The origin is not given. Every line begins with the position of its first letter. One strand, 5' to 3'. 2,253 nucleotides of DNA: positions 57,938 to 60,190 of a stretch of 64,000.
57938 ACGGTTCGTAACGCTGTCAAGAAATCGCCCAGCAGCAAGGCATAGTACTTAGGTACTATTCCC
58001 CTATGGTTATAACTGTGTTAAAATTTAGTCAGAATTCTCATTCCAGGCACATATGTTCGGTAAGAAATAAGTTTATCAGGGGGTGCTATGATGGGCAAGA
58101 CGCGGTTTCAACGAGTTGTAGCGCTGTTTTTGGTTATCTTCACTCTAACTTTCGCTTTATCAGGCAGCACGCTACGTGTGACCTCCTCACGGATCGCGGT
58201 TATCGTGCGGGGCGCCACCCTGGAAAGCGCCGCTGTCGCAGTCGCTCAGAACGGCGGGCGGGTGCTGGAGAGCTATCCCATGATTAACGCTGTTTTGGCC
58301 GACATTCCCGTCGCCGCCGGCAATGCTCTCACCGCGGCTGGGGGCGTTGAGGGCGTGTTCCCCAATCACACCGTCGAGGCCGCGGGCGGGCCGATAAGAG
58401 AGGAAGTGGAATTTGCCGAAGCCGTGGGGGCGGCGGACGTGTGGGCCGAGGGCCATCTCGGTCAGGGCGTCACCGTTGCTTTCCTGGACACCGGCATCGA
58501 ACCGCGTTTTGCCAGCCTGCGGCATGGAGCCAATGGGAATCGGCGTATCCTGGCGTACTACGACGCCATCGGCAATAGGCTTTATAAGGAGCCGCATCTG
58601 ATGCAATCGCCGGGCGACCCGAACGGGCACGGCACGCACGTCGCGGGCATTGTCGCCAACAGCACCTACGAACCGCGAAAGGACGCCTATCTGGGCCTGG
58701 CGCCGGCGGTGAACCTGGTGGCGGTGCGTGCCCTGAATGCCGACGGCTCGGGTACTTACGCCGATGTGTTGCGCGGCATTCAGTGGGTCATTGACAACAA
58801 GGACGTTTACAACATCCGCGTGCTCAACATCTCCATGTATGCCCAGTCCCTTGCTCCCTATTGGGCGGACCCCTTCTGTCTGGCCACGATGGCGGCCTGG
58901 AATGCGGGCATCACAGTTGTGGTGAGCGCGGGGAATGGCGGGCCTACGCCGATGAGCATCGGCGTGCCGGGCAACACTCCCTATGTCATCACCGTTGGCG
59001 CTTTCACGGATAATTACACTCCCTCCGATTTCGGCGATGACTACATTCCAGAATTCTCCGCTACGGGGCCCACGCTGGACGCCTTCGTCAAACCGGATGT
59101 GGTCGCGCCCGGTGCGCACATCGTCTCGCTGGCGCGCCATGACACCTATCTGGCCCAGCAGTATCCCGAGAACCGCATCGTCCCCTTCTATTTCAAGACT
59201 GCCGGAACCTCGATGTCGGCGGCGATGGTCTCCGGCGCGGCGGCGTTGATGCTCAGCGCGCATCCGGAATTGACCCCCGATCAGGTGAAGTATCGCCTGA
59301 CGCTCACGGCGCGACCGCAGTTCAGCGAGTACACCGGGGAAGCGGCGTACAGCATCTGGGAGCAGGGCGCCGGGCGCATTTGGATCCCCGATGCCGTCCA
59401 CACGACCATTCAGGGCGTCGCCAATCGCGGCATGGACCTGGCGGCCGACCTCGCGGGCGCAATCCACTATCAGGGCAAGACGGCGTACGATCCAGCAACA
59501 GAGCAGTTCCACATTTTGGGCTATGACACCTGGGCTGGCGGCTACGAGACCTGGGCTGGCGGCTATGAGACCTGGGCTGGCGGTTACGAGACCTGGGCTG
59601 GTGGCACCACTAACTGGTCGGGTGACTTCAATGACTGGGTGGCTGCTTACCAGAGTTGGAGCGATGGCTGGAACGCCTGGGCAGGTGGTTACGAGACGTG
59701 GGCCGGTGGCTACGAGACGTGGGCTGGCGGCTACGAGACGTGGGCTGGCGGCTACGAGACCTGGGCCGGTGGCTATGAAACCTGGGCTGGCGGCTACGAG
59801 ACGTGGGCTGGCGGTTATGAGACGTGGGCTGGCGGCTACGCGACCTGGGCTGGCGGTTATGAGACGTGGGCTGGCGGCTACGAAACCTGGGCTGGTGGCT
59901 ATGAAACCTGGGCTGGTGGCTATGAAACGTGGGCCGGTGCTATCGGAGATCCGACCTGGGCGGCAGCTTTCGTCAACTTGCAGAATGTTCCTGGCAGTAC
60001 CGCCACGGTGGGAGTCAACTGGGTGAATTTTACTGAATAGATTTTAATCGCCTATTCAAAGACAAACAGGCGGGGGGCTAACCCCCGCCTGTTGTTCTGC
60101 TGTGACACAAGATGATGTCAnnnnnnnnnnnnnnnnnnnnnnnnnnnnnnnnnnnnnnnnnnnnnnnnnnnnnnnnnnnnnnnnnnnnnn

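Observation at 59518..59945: S8 protease with ~17 near-identical in-frame 21-nt repeats encoding a Trp-rich heptapeptide (ETWAGGY)n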

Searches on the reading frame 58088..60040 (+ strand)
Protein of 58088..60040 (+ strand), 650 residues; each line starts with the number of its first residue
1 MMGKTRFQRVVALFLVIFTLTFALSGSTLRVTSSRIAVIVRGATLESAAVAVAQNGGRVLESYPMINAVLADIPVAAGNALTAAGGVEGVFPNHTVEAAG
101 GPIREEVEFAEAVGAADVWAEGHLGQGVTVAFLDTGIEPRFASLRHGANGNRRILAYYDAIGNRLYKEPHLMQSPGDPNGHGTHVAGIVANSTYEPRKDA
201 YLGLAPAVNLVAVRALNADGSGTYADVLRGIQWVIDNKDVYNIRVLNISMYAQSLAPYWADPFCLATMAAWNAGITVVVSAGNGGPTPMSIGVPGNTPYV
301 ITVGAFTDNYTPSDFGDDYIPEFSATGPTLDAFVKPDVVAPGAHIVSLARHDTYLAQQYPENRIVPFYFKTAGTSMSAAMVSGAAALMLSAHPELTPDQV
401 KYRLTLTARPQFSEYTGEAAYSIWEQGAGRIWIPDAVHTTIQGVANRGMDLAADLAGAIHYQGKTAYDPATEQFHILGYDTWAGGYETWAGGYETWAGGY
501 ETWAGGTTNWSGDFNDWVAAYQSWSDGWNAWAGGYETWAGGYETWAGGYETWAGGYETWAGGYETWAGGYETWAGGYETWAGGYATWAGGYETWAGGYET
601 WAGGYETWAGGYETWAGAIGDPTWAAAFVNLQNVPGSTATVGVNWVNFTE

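Call 4: search_protein_families(library=pfam, proteins=[window:58088-60040:+], max_evalue=1)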
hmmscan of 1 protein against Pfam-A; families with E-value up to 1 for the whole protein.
window:58088-60040:+ (650 aa): 1 family
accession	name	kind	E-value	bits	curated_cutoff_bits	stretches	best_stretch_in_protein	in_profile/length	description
PF00082.27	Peptidase_S8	-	4.5e-47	161.2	21.8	1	125-409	1-274/288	Subtilase family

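Call 5: search_protein_families(library=ncbifam, proteins=[window:58088-60040:+], max_evalue=1)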
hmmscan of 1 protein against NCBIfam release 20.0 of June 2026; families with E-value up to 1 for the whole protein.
window:58088-60040:+ (650 aa): 8 families
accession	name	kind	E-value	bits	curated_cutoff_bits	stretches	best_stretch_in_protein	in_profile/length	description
TIGR03921.1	T7SS_mycosin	equivalog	1.2e-38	133.2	278.75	1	116-410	4-265/353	type VII secretion-associated serine protease mycosin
NF040809.1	germ_prot_CspBA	exception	1e-11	43.2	1250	2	300-389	977-1045/1099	bifunctional germination protease/germinant receptor pseudoprotease CspBA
NF033595.1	denti_PrtP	equivalog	6e-08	31.8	300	1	254-438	345-503/606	dentilisin complex serine proteinase subunit PrtP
NF042956.1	IteS_antiphage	equivalog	2.8e-07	29.2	900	1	179-394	291-517/747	S8 family anti-phage peptidase IteS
NF040553.1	SGO_0316_fam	subfamily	2.8e-07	28.6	1400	2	321-431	654-757/1486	SGO_0316/SGO_0317 family LPXTG-anchored serine peptidase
NF049966.1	QH_SP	equivalog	9.6e-07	28.4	165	2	177-286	38-127/219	subtilisin-like serine protease QhpE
TIGR03895.1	protease_PatA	subfamily_domain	6.9e-06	25.1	421.05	1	181-420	1-212/606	PatA/PatG family cyanobactin maturation protease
NF040808.2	CspC_non_triad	exception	7.3e-06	24.7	675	2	295-389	425-498/556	bile acid germinant receptor pseudoprotease CspC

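Call 7: find_homologous_proteins(query=window:58088-60037:+, max_evalue=0.00001)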
Query window:58088-60037:+ (650 aa): 6496 proteins with E <= 0.00001 among 8000 candidates; the best 120 are listed.
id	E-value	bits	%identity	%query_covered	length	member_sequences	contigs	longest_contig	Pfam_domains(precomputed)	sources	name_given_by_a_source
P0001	0.0e+0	1460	98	100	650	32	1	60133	PF00082.28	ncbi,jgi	-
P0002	0.0e+0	1241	83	100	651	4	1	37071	PF00082.28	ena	-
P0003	0.0e+0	1160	79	100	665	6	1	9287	PF00082.28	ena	-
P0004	0.0e+0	1155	79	99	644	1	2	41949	PF00082.28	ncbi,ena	-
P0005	0.0e+0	1086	58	95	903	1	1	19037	PF00082.28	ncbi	-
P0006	0.0e+0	1079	55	93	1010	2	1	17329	PF00082.28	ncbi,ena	-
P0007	0.0e+0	1059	58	90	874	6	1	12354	PF00082.28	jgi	-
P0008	0.0e+0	1049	80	84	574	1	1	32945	PF00082.28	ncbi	-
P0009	0.0e+0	1039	56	96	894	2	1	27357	PF00082.28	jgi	-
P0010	0.0e+0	1021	55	94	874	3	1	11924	PF00082.28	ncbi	ncbi:MAG: S8 family serine peptidase [Anaerolineae bacterium]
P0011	6.2e-298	1008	55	96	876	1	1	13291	PF00082.28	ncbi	-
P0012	1.5e-297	1007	58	95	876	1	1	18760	PF00082.28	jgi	jgi:serine protease AprX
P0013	3.0e-292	989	55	94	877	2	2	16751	PF00082.28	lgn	-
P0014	1.3e-289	981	62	99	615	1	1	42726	PF00082.28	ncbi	-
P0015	1.1e-288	978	62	100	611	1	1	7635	PF00082.28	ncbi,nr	ncbi:MAG: S8 family peptidase [Anaerolineae bacterium]|nr:S8 family peptidase [Anaerolineae bacteriu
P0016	2.2e-286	970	63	94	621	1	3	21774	PF00082.28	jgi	jgi:serine protease AprX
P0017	4.6e-285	966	55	92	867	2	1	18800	PF00082.28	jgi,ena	-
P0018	9.5e-284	961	50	92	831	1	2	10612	PF00082.28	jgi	jgi:serine protease AprX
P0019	1.0e-279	948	63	95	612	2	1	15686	PF00082.28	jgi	jgi:serine protease AprX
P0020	3.1e-277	940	55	90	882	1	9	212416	PF00082.28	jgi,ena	-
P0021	8.1e-277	938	55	97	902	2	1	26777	PF00082.28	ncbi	-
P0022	1.6e-272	924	62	99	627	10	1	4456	PF00082.28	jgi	-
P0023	9.6e-271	918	59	99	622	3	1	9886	PF00082.28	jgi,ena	-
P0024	2.5e-270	917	62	89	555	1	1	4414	PF00082.28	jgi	jgi:serine protease AprX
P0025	6.5e-270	915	51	95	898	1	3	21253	PF00082.28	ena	-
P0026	9.5e-270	915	58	99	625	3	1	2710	PF00082.28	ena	-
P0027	3.2e-268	910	59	80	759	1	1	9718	PF00082.28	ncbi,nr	ncbi:MAG: S8 family serine peptidase, partial [Anaerolineae bacterium]|nr:S8 family serine peptidase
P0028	4.0e-268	910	61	98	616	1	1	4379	PF00082.28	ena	-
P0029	7.1e-267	905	61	99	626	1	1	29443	PF00082.28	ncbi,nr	ncbi:MAG: S8 family serine peptidase [Chloroflexota bacterium]|nr:S8 family serine peptidase [Chloro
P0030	2.3e-265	900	63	95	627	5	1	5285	PF00082.28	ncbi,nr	ncbi:MAG: S8 family peptidase [Anaerolineae bacterium]|nr:S8 family peptidase [Anaerolineae bacteriu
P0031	6.1e-265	899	49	97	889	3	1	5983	PF00082.28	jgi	-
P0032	5.2e-263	893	56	100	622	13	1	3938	PF00082.28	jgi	jgi:serine protease AprX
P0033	6.3e-261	886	62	95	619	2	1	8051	PF00082.28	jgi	jgi:serine protease AprX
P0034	4.0e-260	883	59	99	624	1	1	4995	PF00082.28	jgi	jgi:serine protease AprX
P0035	7.0e-260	882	56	100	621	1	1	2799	PF00082.28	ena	-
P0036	1.1e-259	882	57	99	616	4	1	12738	PF00082.28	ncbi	-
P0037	1.4e-259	881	56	100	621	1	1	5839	PF00082.28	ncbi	-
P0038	9.0e-257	872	58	95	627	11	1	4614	PF00082.28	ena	-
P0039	1.6e-256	871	56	100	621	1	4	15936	PF00082.28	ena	-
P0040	7.7e-256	869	56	99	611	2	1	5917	PF00082.28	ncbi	-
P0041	3.1e-254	864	51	94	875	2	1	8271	PF00082.28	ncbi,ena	-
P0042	1.4e-253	861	57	99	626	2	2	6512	PF00082.28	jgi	jgi:serine protease AprX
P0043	3.4e-253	860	57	92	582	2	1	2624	PF00082.28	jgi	jgi:serine protease AprX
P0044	1.4e-251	855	57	99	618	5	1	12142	PF00082.28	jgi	jgi:serine protease AprX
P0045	1.9e-251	854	55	90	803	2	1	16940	PF00082.28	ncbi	-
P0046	4.3e-251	853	52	94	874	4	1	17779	PF00082.28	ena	-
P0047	4.4e-251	853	51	96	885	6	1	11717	PF00082.28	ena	-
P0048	2.8e-249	847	60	99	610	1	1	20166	PF00082.28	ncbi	-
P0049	1.8e-248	845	58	100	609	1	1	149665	PF00082.28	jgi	-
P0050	1.6e-247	842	59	99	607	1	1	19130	PF00082.28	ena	-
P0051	3.3e-247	840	51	95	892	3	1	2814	PF00082.28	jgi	jgi:serine protease AprX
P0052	2.0e-246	838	59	100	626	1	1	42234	PF00082.28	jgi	jgi:serine protease AprX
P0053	7.7e-245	833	60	100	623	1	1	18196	PF00082.28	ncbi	-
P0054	7.7e-245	833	51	97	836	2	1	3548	PF00082.28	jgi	-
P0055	1.3e-244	832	59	75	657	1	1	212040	PF00082.28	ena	-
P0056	7.3e-244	829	49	95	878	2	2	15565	PF00082.28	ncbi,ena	-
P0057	1.4e-243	828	57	99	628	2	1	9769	PF00082.28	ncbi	-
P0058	1.2e-242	825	57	94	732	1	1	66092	PF00082.28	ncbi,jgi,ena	-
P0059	2.7e-242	824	64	81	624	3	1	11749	PF00082.28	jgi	-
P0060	5.6e-242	823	49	94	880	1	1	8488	PF00082.28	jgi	jgi:serine protease AprX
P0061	4.0e-241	820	60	94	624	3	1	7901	PF00082.28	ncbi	-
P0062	1.1e-240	819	54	100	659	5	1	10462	PF00082.28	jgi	jgi:serine protease AprX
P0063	6.7e-240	816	59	99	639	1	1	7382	PF00082.28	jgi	-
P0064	7.3e-240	816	59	99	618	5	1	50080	PF00082.28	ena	-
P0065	1.3e-239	815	59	99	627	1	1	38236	PF00082.28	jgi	jgi:serine protease AprX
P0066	4.0e-239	814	57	99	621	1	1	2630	PF00082.28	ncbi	-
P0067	7.8e-239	813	52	94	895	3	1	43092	PF00082.28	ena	-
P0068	1.8e-238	812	59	100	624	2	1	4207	PF00082.28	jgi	-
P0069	7.2e-238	810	61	86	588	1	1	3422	PF00082.28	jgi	-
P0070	8.7e-238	809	47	96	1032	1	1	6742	PF00082.28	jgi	jgi:serine protease AprX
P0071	1.1e-236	806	58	98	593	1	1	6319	PF00082.28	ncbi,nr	ncbi:MAG: S8 family peptidase [Anaerolineae bacterium]|nr:S8 family peptidase [Anaerolineae bacteriu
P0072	9.9e-236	803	58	97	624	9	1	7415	PF00082.28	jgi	-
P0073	1.3e-234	799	57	99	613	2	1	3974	PF00082.28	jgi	jgi:serine protease AprX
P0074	1.3e-234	799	58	99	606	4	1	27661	PF00082.28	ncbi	-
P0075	2.5e-234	798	47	95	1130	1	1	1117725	PF00082.28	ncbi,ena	-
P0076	5.8e-234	797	61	96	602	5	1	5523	PF00082.28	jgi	jgi:serine protease AprX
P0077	8.4e-234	796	48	97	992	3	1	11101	PF00082.28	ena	-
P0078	1.8e-233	795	61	94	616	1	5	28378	PF00082.28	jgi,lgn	jgi:serine protease AprX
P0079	2.7e-233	794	60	94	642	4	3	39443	PF00082.28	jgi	-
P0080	3.7e-233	794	56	100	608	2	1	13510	PF00082.28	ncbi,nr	ncbi:MAG TPA: S8 family serine peptidase [Anaerolineae bacterium]|nr:S8 family serine peptidase [Ana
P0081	1.4e-232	792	61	94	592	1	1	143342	PF00082.28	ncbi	-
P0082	1.7e-232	792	49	96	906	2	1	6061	PF00082.28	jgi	jgi:subtilisin family serine protease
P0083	6.2e-232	790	56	100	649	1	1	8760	PF00082.28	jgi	jgi:serine protease AprX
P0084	7.5e-232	790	57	99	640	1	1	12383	PF00082.28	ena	-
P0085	3.4e-231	788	49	99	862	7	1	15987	PF00082.28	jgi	-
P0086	8.5e-231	786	59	93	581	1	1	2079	PF00082.28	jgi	jgi:serine protease AprX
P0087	8.8e-231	786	59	87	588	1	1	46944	PF00082.28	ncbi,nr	ncbi:MAG: S8 family serine peptidase [Thermoflexales bacterium]|nr:S8 family serine peptidase [Therm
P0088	9.2e-231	786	55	96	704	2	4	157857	PF00082.28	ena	-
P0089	2.5e-230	785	54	96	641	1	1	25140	PF00082.28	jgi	jgi:serine protease AprX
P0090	4.8e-230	784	54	100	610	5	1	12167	PF00082.28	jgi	jgi:serine protease AprX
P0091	5.7e-230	783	58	100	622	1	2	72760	PF00082.28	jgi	jgi:serine protease AprX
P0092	2.2e-229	782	53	95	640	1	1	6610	PF00082.28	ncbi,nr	ncbi:MAG: S8 family serine peptidase [Anaerolineae bacterium]|nr:S8 family serine peptidase [Anaerol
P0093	4.9e-229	780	54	100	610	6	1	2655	PF00082.28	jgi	jgi:serine protease AprX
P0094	1.6e-228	779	55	100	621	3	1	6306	PF00082.28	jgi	jgi:serine protease AprX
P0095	2.9e-228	778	55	99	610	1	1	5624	PF00082.28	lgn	-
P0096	2.9e-228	778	58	92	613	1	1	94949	PF00082.28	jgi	jgi:serine protease AprX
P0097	3.0e-228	778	56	100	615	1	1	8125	PF00082.28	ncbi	-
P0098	3.6e-228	778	54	100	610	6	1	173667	PF00082.28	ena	-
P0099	5.8e-227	774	58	90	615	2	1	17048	PF00082.28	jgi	jgi:serine protease AprX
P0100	1.4e-226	772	56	100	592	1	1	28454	PF00082.28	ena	-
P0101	2.6e-225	768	55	100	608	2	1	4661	PF00082.28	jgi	-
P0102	3.7e-225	768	57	93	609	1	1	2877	PF00082.28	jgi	jgi:serine protease AprX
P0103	1.1e-224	766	54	100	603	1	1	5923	PF00082.28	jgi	-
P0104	7.0e-224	763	48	95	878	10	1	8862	PF00082.28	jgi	-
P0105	1.8e-223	762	57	100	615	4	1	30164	PF00082.28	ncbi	-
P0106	3.3e-222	758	57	90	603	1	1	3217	PF00082.28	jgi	jgi:serine protease AprX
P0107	4.2e-222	757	57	100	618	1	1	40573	PF00082.28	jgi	jgi:serine protease AprX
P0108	5.1e-222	757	58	87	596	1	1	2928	PF00082.28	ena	-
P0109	5.9e-222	757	58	94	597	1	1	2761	PF00082.28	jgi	jgi:serine protease AprX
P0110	9.0e-221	753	59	90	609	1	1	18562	PF00082.28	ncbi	-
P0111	9.8e-221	753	55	100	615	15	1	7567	PF00082.28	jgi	jgi:serine protease AprX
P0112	2.1e-220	752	56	100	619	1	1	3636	PF00082.28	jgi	jgi:serine protease AprX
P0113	2.4e-220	752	57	100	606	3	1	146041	PF00082.28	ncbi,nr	ncbi:serine protease AprX [Thermoflexales bacterium]|nr:serine protease AprX [Thermoflexales bacteri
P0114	3.9e-220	751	53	100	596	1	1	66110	PF00082.28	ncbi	-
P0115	1.5e-219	749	56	100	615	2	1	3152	PF00082.28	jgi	jgi:serine protease AprX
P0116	3.0e-219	748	55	100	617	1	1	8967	PF00082.28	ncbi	-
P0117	1.4e-218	746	58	88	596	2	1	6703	PF00082.28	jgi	jgi:serine protease AprX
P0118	4.3e-218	744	54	100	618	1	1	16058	PF00082.28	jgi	jgi:serine protease AprX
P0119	6.4e-218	744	56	100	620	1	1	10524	PF00082.28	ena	-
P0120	2.3e-217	742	53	100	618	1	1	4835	PF00082.28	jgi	jgi:serine protease AprX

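Call 17: find_encoding_contigs(protein=P0001, flank=6000, max_places=4)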
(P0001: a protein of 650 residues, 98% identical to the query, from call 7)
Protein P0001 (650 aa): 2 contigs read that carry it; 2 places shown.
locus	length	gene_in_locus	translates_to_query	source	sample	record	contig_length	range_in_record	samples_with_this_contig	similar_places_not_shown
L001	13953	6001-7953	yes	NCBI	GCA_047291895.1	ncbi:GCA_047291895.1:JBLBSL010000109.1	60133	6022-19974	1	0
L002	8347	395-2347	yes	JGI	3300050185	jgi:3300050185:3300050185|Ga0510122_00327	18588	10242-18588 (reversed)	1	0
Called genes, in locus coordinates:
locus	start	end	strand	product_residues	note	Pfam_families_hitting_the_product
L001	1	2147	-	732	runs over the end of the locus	-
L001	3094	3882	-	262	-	PF01048:PNP_UDP_1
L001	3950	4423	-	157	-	-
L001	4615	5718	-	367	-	PF01658:Inos-1-P_synth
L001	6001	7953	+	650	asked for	PF00082:Peptidase_S8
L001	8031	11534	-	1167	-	PF00211:Guanylate_cyc, PF13191:AAA_16, PF13424:TPR_12, PF13432:TPR_16 (weak), PF17874:TPR_MalT (weak), PF13424:TPR_12, PF17874:TPR_MalT, PF13424:TPR_12, +10 more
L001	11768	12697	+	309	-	PF03547:Mem_trans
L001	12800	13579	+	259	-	PF03372:Exo_endo_phos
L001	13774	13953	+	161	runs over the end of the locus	PF10722:YbjN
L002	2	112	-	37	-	?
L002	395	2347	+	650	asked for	PF00082:Peptidase_S8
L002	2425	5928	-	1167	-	PF00211:Guanylate_cyc, PF13191:AAA_16, PF13424:TPR_12, PF13432:TPR_16 (weak), PF17874:TPR_MalT (weak), PF13424:TPR_12, PF17874:TPR_MalT, PF13424:TPR_12, +10 more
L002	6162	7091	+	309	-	PF03547:Mem_trans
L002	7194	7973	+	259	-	PF03372:Exo_endo_phos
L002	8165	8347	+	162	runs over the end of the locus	PF10722:YbjN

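Call 18: find_encoding_contigs(protein=P0002, flank=6000, max_places=3)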
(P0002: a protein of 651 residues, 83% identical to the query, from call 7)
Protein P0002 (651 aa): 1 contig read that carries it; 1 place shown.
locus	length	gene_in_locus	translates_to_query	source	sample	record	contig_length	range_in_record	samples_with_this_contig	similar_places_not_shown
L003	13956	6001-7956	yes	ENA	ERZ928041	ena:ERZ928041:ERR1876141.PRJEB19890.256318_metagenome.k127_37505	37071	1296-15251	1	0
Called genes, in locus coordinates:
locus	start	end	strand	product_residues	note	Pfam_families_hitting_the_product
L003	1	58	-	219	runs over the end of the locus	-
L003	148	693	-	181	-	PF00004:AAA (weak), PF13671:AAA_33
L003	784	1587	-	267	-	PF13489:Methyltransf_23, PF01209:Ubie_methyltran (weak), PF02353:CMAS (weak), PF13847:Methyltransf_31, PF08241:Methyltransf_11, PF08242:Methyltransf_12, PF13649:Methyltransf_25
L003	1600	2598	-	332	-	PF07143:AttH, PF17186:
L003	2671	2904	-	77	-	PF20008:DUF6429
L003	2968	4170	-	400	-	PF00871:Acetate_kinase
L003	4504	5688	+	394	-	PF07884:VKOR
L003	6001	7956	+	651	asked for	PF00082:Peptidase_S8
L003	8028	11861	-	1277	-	PF13240:Zn_Ribbon_1 (weak), PF00211:Guanylate_cyc, PF13191:AAA_16, PF13424:TPR_12, PF13432:TPR_16 (weak), PF17874:TPR_MalT, PF13424:TPR_12, PF17874:TPR_MalT, +11 more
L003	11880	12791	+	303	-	PF03547:Mem_trans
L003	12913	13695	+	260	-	PF03372:Exo_endo_phos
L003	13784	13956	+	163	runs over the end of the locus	PF10722:YbjN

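Call 19: find_encoding_contigs(protein=P0008, flank=6000, max_places=3)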
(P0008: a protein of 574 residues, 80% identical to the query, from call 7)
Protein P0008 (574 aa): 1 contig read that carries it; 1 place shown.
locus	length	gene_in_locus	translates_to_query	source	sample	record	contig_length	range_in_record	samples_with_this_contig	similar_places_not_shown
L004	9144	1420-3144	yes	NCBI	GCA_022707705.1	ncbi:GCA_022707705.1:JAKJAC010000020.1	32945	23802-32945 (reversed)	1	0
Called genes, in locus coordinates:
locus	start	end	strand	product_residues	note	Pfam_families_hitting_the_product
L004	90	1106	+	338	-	PF07884:VKOR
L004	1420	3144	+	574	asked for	PF00082:Peptidase_S8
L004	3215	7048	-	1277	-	PF13240:Zn_Ribbon_1 (weak), PF00211:Guanylate_cyc, PF13191:AAA_16, PF13424:TPR_12, PF13432:TPR_16 (weak), PF17874:TPR_MalT (weak), PF13424:TPR_12, PF17874:TPR_MalT, +10 more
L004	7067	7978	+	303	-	PF03547:Mem_trans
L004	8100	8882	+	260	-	PF03372:Exo_endo_phos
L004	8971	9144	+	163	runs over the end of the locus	PF10722:YbjN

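Call 20: find_encoding_contigs(protein=P0003, flank=6000, max_places=3)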
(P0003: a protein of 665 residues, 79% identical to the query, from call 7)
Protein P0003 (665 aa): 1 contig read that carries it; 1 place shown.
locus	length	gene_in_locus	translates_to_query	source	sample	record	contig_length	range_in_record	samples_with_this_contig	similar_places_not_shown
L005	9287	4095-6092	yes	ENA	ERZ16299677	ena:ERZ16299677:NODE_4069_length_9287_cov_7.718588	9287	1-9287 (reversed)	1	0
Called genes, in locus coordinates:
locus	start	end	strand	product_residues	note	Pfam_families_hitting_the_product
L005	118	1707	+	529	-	PF02384:N6_Mtase (faint), PF07669:Eco57I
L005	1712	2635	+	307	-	PF17728:BsuBI_PstI_RE_N, PF06616:BsuBI_PstI_RE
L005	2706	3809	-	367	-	PF01658:Inos-1-P_synth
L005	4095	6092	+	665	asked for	PF00082:Peptidase_S8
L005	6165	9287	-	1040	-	?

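Call 21: find_encoding_contigs(protein=P0004, flank=6000, max_places=3)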
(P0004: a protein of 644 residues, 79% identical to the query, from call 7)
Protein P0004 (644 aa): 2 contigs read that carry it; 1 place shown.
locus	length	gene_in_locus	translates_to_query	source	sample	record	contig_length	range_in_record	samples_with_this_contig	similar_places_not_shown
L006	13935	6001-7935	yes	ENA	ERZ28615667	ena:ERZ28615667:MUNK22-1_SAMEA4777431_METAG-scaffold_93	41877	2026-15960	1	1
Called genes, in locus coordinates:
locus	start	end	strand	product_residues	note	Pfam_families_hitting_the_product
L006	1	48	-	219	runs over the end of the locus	-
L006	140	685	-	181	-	PF13671:AAA_33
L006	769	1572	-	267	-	PF13489:Methyltransf_23, PF13847:Methyltransf_31, PF08241:Methyltransf_11, PF08242:Methyltransf_12, PF13649:Methyltransf_25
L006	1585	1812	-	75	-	-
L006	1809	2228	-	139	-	PF07143:AttH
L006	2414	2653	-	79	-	PF20008:DUF6429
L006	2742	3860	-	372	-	PF00871:Acetate_kinase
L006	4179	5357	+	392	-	PF07884:VKOR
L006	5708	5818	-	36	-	-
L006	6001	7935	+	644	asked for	PF00082:Peptidase_S8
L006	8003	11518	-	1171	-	PF13240:Zn_Ribbon_1 (weak), PF00211:Guanylate_cyc, PF13191:AAA_16, PF13424:TPR_12, PF13432:TPR_16 (weak), PF17874:TPR_MalT, PF13424:TPR_12, PF17874:TPR_MalT (weak), +8 more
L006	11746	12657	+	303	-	PF03547:Mem_trans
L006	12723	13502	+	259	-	PF03372:Exo_endo_phos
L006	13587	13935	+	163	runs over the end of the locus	PF10722:YbjN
